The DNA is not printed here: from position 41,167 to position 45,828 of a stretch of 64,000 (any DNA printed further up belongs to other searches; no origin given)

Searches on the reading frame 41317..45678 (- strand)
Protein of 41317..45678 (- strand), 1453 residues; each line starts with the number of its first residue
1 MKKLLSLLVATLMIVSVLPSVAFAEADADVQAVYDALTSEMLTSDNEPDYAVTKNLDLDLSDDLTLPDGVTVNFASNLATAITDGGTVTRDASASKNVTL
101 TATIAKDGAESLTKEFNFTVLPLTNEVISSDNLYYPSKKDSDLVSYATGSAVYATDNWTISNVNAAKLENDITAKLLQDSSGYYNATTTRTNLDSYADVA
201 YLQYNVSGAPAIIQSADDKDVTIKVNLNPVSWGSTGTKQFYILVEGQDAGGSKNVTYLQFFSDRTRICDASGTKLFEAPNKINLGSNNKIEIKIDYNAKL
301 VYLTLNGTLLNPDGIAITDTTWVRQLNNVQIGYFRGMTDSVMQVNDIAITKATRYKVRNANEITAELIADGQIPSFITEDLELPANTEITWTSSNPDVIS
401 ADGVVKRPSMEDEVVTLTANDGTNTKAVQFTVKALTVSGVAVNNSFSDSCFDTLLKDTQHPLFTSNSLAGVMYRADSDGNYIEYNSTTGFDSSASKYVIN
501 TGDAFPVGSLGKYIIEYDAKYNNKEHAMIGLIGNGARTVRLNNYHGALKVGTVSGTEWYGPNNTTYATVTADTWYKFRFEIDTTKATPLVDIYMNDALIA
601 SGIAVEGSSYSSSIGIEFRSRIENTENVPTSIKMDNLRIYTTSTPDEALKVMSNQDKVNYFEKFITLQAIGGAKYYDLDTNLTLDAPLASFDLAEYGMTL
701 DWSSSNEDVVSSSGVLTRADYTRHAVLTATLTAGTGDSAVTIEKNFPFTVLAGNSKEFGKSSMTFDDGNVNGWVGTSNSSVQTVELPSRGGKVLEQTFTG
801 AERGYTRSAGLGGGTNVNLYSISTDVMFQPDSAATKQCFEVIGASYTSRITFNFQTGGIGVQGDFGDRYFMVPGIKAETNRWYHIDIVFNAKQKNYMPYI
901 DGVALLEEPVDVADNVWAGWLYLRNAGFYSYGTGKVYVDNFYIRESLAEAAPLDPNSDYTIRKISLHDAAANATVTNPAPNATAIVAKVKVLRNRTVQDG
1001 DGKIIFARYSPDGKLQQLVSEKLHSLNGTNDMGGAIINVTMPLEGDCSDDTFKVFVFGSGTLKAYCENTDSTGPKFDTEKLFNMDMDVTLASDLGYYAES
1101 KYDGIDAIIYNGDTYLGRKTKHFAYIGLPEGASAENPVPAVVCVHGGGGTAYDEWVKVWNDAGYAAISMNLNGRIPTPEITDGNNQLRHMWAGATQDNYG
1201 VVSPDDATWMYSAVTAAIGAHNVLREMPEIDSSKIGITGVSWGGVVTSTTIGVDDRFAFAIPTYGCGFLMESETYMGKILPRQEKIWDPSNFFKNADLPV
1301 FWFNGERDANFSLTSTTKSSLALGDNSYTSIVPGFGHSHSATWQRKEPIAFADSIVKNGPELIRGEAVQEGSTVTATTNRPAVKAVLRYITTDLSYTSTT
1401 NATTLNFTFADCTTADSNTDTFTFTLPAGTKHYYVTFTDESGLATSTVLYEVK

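Call 84: search_protein_families(library=pfam, proteins=[window:41317-45678:-], max_evalue=0.00001)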
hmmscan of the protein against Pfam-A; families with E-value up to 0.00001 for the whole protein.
window:41317-45678:- (1453 aa): 3 families
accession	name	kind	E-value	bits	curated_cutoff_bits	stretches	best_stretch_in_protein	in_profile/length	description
PF20578.4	aBig_2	-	3.2e-32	110.6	27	3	374-433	18-87/89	Atrophied bacterial Ig domain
PF05448.18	AXE1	-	2.3e-06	27.1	21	1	1133-1264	78-207/321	Acetyl xylan esterase (AXE1)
PF01738.24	DLH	-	2.8e-06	27.5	21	1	1124-1323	3-169/217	Dienelactone hydrolase family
